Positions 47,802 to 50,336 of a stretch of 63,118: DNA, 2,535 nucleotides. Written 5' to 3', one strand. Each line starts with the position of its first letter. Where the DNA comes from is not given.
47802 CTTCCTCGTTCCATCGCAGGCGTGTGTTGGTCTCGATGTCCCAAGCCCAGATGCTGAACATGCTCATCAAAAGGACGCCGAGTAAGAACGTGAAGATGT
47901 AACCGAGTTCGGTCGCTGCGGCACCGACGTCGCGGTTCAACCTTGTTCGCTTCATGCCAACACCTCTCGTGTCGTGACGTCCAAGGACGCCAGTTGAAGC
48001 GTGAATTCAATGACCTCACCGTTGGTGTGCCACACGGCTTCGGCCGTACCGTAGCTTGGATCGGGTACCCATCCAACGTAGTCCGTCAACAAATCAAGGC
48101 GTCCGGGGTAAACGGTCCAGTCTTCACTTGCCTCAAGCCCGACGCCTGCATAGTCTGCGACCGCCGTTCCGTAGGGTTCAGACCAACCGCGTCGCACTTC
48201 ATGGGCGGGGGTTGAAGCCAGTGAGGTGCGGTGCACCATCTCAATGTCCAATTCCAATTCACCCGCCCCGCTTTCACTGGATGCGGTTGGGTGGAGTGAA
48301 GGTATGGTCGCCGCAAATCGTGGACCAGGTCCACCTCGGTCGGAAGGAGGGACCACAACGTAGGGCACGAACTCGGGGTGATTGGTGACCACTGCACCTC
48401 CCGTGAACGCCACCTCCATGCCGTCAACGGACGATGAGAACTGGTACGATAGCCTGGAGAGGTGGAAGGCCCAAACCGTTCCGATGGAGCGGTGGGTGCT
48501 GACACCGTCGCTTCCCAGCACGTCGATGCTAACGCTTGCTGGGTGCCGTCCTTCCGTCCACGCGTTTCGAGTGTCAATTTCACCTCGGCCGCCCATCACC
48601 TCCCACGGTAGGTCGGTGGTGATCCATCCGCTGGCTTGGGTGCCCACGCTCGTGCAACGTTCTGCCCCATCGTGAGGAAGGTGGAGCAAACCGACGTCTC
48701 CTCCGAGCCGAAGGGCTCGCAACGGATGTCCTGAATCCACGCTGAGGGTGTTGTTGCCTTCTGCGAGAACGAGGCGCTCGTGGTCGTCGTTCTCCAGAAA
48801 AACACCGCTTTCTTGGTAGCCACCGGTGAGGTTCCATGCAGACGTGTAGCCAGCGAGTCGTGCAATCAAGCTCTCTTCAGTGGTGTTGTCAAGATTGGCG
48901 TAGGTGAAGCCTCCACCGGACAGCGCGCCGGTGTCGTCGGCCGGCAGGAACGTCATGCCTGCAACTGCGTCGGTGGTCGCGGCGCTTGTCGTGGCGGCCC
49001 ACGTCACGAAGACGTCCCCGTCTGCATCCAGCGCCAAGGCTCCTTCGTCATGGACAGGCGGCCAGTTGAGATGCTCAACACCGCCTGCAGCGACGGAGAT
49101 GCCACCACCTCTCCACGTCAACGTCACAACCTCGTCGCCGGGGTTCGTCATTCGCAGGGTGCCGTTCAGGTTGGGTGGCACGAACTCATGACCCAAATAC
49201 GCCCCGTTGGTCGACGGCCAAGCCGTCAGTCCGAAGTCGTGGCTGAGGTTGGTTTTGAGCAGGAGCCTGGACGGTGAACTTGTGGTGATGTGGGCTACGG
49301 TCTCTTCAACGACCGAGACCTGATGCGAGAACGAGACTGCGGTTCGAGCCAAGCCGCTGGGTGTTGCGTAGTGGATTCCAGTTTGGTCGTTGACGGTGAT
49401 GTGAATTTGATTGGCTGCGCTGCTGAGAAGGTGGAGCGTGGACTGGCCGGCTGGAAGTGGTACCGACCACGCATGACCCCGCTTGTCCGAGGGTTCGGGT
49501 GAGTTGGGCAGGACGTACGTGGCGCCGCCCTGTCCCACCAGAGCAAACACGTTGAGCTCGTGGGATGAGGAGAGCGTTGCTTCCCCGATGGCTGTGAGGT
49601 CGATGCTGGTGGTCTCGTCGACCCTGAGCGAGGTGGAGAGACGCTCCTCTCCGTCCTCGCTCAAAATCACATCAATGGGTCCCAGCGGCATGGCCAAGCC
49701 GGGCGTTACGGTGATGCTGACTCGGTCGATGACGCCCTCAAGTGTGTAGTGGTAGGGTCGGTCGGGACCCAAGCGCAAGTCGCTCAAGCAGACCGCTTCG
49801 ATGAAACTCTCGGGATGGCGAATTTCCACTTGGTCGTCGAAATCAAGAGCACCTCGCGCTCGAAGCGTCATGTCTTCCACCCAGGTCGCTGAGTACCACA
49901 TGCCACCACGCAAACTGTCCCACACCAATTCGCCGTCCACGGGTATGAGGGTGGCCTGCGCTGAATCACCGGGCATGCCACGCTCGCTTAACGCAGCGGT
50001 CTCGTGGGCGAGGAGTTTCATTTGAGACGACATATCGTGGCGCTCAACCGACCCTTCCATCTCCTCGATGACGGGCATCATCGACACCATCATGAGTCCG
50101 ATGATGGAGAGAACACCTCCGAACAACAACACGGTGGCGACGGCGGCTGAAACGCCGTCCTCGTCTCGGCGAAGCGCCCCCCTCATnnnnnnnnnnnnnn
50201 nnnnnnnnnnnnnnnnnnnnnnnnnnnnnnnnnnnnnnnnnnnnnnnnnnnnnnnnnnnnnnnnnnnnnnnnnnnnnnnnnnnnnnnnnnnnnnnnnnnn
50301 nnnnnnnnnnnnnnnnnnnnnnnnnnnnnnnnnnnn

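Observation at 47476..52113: MBL hydrolase followed by three translationally coupled class III signal-peptide proteins, with no pilus ATPase, platform or peptidase nearby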

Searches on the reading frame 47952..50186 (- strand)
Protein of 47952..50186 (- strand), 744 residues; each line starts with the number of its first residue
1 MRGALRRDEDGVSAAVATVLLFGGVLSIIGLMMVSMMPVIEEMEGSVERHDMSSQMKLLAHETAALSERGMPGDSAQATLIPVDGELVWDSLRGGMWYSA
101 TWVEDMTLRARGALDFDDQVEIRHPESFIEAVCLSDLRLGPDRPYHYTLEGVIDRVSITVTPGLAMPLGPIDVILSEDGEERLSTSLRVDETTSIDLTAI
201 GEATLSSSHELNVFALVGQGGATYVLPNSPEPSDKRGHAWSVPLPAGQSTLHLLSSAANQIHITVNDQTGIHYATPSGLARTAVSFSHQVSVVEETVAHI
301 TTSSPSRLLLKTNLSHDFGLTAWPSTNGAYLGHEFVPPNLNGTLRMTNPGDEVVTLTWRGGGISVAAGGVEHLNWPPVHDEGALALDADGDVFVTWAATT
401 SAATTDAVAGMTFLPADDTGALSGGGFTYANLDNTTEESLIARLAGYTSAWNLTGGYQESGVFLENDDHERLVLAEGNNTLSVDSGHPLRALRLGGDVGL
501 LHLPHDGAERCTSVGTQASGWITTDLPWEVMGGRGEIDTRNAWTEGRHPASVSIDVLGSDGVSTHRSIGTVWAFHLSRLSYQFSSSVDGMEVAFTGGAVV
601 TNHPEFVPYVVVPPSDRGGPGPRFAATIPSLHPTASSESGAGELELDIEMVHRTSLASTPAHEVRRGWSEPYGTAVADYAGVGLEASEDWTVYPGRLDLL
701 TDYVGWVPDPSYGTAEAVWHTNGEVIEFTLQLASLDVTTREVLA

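Call 6: search_protein_families(library=pfam, proteins=[window:47952-50186:-], max_evalue=0.1)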
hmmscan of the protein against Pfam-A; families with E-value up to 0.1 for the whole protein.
window:47952-50186:- (744 aa): 1 family
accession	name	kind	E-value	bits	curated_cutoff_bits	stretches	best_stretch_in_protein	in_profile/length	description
PF23960.2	DUF7289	-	0.0021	18.1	27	1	11-80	2-71/238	Family of unknown function (DUF7289)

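Call 7: search_protein_families(library=ncbifam, proteins=[window:47952-50186:-], max_evalue=0.1)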
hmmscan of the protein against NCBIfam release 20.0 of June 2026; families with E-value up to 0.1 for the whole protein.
window:47952-50186:- (744 aa): 0 families

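Call 10: find_encoding_contigs(protein=window:47952-50186:-, flank=10000, max_places=10)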
Protein window:47952-50186:- (744 aa): 7 contigs read that carry it; 7 places shown.
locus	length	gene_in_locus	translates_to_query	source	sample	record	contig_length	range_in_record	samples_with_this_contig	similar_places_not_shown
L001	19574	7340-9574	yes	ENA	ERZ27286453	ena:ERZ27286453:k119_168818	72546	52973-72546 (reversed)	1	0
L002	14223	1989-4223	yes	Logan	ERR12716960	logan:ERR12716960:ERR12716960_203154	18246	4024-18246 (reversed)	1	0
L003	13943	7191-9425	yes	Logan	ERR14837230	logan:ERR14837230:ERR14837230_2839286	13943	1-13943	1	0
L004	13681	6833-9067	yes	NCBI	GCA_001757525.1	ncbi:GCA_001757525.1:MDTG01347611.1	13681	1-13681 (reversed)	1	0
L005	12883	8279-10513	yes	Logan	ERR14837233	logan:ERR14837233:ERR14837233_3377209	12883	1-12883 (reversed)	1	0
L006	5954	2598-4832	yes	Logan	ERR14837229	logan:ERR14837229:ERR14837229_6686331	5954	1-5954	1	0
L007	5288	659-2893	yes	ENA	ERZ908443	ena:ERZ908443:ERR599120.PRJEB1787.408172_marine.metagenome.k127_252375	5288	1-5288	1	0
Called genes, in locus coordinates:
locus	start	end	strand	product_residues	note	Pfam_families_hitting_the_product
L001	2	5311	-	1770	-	?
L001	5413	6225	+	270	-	PF00753:Lactamase_B, PF23023:Anti-Pycsar_Apyc1, PF12706:Lactamase_B_2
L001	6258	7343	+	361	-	PF23960:DUF7289 (weak)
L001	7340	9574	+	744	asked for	-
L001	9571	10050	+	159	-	-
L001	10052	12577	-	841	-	PF13191:AAA_16, PF13401:AAA_22 (weak), PF07719:TPR_2 (faint), PF07721:TPR_4 (faint), PF00515:TPR_1 (faint), PF13181:TPR_8 (faint), PF14938:SNAP (faint), PF13424:TPR_12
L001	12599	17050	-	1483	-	PF13229:Beta_helix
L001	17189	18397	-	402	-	PF00082:Peptidase_S8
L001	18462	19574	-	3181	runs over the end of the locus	PF02516:STT3, PF22902:NOMO1-like_9th (faint), PF13620:CarboxypepD_reg (weak)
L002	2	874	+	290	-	?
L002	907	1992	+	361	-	PF23960:DUF7289 (weak)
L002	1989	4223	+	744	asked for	-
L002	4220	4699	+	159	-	-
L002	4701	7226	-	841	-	PF13191:AAA_16, PF13401:AAA_22 (weak), PF07719:TPR_2 (faint), PF07721:TPR_4 (faint), PF00515:TPR_1 (faint), PF13181:TPR_8 (faint), PF14938:SNAP (faint), PF13424:TPR_12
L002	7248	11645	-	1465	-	PF13229:Beta_helix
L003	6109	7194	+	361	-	PF23960:DUF7289 (weak)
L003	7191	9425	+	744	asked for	-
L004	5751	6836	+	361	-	PF23960:DUF7289 (weak)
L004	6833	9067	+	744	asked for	-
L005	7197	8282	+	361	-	PF23960:DUF7289 (weak)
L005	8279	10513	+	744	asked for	-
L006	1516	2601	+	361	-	PF23960:DUF7289 (weak)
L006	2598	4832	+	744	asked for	-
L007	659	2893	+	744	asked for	-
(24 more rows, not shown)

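Call 12: find_homologous_proteins(query=window:47952-50186:-, max_evalue=0.001)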
Query window:47952-50186:- (744 aa): 494 proteins with E <= 0.001 among 8000 candidates; the best 120 are listed.
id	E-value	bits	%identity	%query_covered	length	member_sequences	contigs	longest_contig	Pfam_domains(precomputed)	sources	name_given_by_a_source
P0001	0.0e+0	1559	92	100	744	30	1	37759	-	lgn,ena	-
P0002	0.0e+0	1465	86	100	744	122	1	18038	-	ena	-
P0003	0.0e+0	1378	81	100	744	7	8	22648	-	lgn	-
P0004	0.0e+0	1373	80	100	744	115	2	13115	-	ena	-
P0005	0.0e+0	1372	80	100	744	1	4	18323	-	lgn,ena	-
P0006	0.0e+0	1367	80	100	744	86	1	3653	-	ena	-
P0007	0.0e+0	1367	80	100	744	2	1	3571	-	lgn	-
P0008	0.0e+0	1358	79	100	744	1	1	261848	-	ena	-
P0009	0.0e+0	1357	79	100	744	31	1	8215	-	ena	-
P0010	0.0e+0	1355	79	100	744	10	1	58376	-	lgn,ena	-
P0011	0.0e+0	1351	79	100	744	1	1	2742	-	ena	-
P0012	0.0e+0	1343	78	100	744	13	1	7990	-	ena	-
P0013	0.0e+0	1338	79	100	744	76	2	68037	-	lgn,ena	-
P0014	0.0e+0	1335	77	100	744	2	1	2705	-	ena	-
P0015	0.0e+0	1333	78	100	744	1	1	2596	-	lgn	-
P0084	0.0e+0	1049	64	99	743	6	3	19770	PF23960.3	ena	-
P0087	0.0e+0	1014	62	100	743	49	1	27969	PF23960.3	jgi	-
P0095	7.1e-277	939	57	100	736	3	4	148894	PF23960.3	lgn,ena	-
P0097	4.6e-276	936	56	100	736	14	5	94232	PF23960.3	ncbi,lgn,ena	-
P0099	6.5e-275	932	56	100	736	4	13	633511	PF23960.3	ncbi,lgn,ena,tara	tara:strand:- start:19306 stop:21516 length:2211 start_codon:yes stop_codon:yes gene_type:complete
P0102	6.8e-274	929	56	100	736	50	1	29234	PF23960.3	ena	-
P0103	7.6e-274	929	56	100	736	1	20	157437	PF23960.3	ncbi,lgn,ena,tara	tara:strand:+ start:2137 stop:4347 length:2211 start_codon:yes stop_codon:yes gene_type:complete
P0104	2.1e-273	927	56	100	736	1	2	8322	PF23960.3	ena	-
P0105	3.7e-273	926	56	100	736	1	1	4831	PF23960.3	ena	-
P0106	4.0e-273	926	56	100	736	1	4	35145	PF23960.3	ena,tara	tara:strand:- start:3272 stop:5482 length:2211 start_codon:yes stop_codon:yes gene_type:complete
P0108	1.1e-272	925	56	100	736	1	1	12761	PF23960.3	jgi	-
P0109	1.2e-272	925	56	100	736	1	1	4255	PF23960.3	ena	-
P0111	1.3e-270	918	55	100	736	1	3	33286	PF23960.3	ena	-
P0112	2.3e-270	917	55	100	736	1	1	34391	PF23960.3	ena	-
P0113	3.0e-270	917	55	100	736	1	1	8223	PF23960.3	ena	-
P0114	3.0e-270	917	55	100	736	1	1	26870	PF23960.3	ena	-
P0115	3.2e-270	917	55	100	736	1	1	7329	PF23960.3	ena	-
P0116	3.3e-270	917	56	100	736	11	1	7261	PF23960.3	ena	-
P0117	3.5e-270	917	55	100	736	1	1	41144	PF23960.3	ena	-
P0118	5.6e-270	916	55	100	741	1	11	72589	PF23960.3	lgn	-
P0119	1.9e-269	914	55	99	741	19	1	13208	PF23960.3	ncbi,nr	ncbi:MAG: hypothetical protein P8Q55_06115 [Candidatus Poseidoniaceae archaeon]|nr:hypothetical prot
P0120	2.4e-269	914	56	100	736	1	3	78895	PF23960.3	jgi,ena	-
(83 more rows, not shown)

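Call 41: predict_structure(alignment_id=A1)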
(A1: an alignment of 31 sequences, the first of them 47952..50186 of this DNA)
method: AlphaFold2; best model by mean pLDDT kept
length: 744 residues; sequences in the alignment: 31
mean_pLDDT: 64.9   pTM: 0.68
mean pLDDT of the five models: 64.9, 64.4, 58.1, 58.0, 57.6
residues with pLDDT >= 90: 220; 70-90: 175; 50-70: 67; < 50: 282
segments of 3 or more residues with pLDDT < 50: 1-106, 113-116, 164-166, 576-744
pLDDT, mean of each block of 10 residues (from residue 1): 35 32 29 27 30 33 32 38 37 41 50 55 71 75 83 93 58 89 85 91 88 93 90 80 94 88 85 82 93 92 88 86 93 94 95 93 94 87 91 94 89 94 92 87 86 89 85 89 82 93 90 73 71 59 65 80 80 48 35 28 25 28 30 34 39 31 27 37 28 26 26 30 27 31 33
secondary structure, 60 per line:
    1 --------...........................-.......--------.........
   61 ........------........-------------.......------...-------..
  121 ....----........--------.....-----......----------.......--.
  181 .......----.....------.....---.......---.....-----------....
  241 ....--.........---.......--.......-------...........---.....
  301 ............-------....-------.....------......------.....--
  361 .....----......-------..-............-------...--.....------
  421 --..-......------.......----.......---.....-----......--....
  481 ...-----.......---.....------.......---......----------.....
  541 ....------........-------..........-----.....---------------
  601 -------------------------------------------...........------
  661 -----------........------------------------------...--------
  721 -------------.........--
elements in order (helices of 4 or more, strands of 3 or more residues): H9-35 H37-43 H52-68 E75-82 E96-102 E109-111 E119-124 E129-136 E145-149 E155-160 E171-177 E180-187 E192-196 E203-207 E211-217 E221-225 E237-244 E247-255 E259-265 E268-274 E282-292 E296-312 E320-323 E331-335 E342-347 E354-358 E361-365 E370-375 E386-397 E410-414 E426-431 E438-444 E449-455 E459-463 E469-474 E477-483 E489-495 E499-503 E510-516 E520-525 H536-544 E551-558 E566-575 E581-585 E644-654 H672-679 E734-742

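Call 44: fold_search(model_id=the predicted structure, library=pdb)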
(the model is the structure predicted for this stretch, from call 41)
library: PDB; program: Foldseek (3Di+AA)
matches with E <= 10: 1679; with E <= 0.001: 22
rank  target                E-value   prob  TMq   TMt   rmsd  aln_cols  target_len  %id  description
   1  5x7o_A                1.1e-06  0.98  0.12  0.09  25.0       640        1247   10  Crystal structure of Paenibacillus sp. 598K alpha-1,6-glucosyltransferase (released 2017-07-26)
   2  4rz7                  8.1e-06  0.82  0.08  0.07  25.6       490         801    9  Crystal Structure of PVX_084705 with bound PCI32765 (released 2015-01-14)
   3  8zj4_A                2.6e-05  0.57  0.09  0.10  27.5       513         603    8  trypsinogen-EP-N619A (released 2025-05-21)
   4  5hkj                  7.0e-05  0.92  0.14  0.19  15.2       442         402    8  Single Chain Recombinant Globular Head of the Complement System Protein C1q (released 2016-03-02)
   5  7js4                  7.3e-05  0.72  0.11  0.09  28.4       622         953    8  The structure of the M60 catalytic domain with the CBM51-1 and CBM51-2 domains from Clostridium perfringens ZmpB (released 2021-02-03)
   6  9h9a                  1.2e-04  0.57  0.12  0.08  45.1       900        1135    6  native structure of the full-length pesticidal protein Cry8Ba2, from crystals formed in vivo (form 1) (released 2025-12-03)
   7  8w7n                  1.4e-04  0.44  0.08  0.07  28.1       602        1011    7  Crystal structure of the in-cell Cry1Aa purified from Bacillus thuringiensis (released 2024-03-06)
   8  6wbx                  1.8e-04  0.11  0.07  0.04  27.4       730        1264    9  Single-Particle Cryo-EM Structure of Arabinofuranosyltransferase AftD from Mycobacteria, Mutant R1389S Class 1 (released 2020-05-13)
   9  9jsg                  2.1e-04  0.23  0.08  0.11  36.5       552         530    7  Clostridium perfringens iota toxin pore Ib in pore state (released 2025-05-14)
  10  8e4g_P                2.6e-04  0.23  0.08  0.08  36.6       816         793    7  Remodeling of the bacteriophage T7 during initial infection (released 2023-09-27)
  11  8h3u_A                3.1e-04  0.23  0.07  0.09  28.6       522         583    8  Inhibitor-bound EP, polyA model (released 2022-11-23)
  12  6l4m                  4.0e-04  0.82  0.12  0.19  17.1       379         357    7  Crystal structure of vicilin from Solanum lycopersicum (tomato) (released 2019-12-04)
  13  4w8j                  4.6e-04  0.35  0.09  0.07  27.7       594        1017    7  Structure of the full-length insecticidal protein Cry1Ac reveals intriguing details of toxin packaging into in vivo form (released 2014-09-17)
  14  9qxq                  4.9e-04  0.35  0.09  0.07  30.4       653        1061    8  native structure of full-length pesticidal protein Cry1Ca18 at pH9, from crystals formed in vivo (released 2026-02-11)
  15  8yot_B                5.4e-04  0.35  0.09  0.16  26.2       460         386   10  Nanobody in complex with LILRB3 (released 2025-06-18)
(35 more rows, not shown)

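Call 53: find_related_loci(query=A1, collection=genome_contigs, flank=10000)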
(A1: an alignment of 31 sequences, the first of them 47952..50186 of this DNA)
Query A1 (744 aa) in genome_contigs; peptide patterns used: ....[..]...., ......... (x = any residue, [..] = any of these).
238 stretches matched a pattern; 162 encode a relative of the query (tblastn E <= 1e-3); the best 80 are kept; 80 distinct loci.
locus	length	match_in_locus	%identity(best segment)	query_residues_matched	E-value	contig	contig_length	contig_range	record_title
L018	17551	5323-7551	86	1-743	0e+0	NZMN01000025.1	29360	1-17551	MAG: Methanobacteriota archaeon isolate IN1219 31132, whole genome shotgun sequence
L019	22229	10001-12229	81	1-743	0e+0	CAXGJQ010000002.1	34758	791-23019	MAG TPA_asm: uncultured Candidatus Poseidoniales archaeon isolate ERR315856_concoct_3 genome assembly, contig: ERZ677869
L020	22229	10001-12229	81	1-743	0e+0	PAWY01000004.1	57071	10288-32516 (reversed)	MAG: Methanobacteriota archaeon isolate SAT1329 155580, whole genome shotgun sequence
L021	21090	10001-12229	80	1-743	0e+0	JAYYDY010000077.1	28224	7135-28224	MAG: Thermoplasmatota archaeon isolate XS_MAG49 XS_MAG49_0077, whole genome shotgun sequence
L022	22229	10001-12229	79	1-743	0e+0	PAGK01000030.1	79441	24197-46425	MAG: Methanobacteriota archaeon isolate MED790 47181, whole genome shotgun sequence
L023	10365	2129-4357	80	1-743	0e+0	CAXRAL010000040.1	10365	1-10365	MAG: Candidatus Poseidoniaceae archaeon isolate YZ09aB_8.77 genome assembly, contig: k141_841816, whole genome shotgun s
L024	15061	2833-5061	79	1-743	0e+0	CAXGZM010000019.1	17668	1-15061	MAG TPA_asm: uncultured euryarchaeote isolate SRR12479814_binner13_Refined_2 genome assembly, contig: ERZ4874012.115, wh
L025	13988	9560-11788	81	1-743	0e+0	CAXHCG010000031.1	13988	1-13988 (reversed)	MAG TPA_asm: uncultured Candidatus Poseidoniales archaeon isolate SRR12479975_maxbin2_4 genome assembly, contig: ERZ4874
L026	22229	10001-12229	80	1-743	0e+0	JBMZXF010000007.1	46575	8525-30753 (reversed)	MAG: Poseidonia sp. isolate ME_XS_2302_4_bin_75 ME_XS_2302_4_bin_75_6, whole genome shotgun sequence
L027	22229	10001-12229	80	1-743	0e+0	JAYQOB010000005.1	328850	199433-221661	MAG: Candidatus Poseidoniales archaeon isolate SD4486_NP_concoct_bins.tsv.099_sub contig_7005_pilon, whole genome shotgu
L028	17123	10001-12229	78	1-743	0e+0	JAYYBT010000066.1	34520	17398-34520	MAG: Thermoplasmatota archaeon isolate XS_MAG27 XS_MAG27_0066, whole genome shotgun sequence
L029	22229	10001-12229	78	1-743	0e+0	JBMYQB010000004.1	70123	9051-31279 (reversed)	MAG: Poseidonia sp. isolate ME_XS_2305_bin_45 ME_XS_2305_bin_45_3, whole genome shotgun sequence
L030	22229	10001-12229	77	1-743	0e+0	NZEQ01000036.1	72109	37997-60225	MAG: Verrucomicrobiales bacterium isolate ARS100 5735, whole genome shotgun sequence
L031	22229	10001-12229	77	1-743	0e+0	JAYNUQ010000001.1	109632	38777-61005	MAG: Candidatus Poseidoniales archaeon isolate 139536_S27_maxbin_bins.tsv.039 NODE_36_length_109632_cov_11.084260, whole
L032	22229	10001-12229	77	1-743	0e+0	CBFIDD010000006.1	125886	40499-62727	MAG: Poseidonia sp. isolate Co_bin_387_strict genome assembly, contig: Co_bin_387_strict_c6, whole genome shotgun sequen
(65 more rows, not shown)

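Call 56: search_protein_families(library=pfam, alignment_id=A1, max_evalue=0.01)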
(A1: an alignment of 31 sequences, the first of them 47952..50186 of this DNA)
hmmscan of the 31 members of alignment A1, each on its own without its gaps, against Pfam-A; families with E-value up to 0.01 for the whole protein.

A. member 1, window:47952-50186:- (744 aa): 1 family
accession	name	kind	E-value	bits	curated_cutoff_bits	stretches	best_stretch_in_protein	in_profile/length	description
PF23960.2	DUF7289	-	0.0021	18.1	27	0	11-80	2-71/238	Family of unknown function (DUF7289)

B. families by the number of members that match (of 31 scanned): 1 family
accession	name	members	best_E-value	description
PF23960.2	DUF7289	29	7.3e-09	Family of unknown function (DUF7289)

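Call 82: search_protein_representatives(alignment_id=A1)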
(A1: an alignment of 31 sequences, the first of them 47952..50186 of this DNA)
Query: 31 sequences, 744 profile positions. Proteins with E-value up to 0.001 (for the whole library): 134; up to 1e-10: 100; up to 1e-30: 42. The best 134 are listed.
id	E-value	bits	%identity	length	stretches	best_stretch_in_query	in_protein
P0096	0.0e+00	1313.4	-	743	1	2-744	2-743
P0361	1.2e-242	823.8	-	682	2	3-435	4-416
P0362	2.8e-232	789.6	-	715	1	4-741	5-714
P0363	1.1e-214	731.3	-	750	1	3-741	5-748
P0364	1.0e-197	675.3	-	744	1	7-740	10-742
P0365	5.3e-176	603.5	-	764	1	2-741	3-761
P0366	7.7e-174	596.3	-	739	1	6-739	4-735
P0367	8.7e-157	539.9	-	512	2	480-742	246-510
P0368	2.3e-156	538.5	-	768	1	6-739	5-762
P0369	1.1e-149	516.5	-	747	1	4-741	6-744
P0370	6.8e-146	503.9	-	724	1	32-739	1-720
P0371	1.8e-142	492.6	-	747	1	1-739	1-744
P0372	5.2e-142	491.1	-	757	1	4-738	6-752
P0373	2.0e-141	489.1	-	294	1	522-743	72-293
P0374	2.3e-123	429.4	-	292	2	453-655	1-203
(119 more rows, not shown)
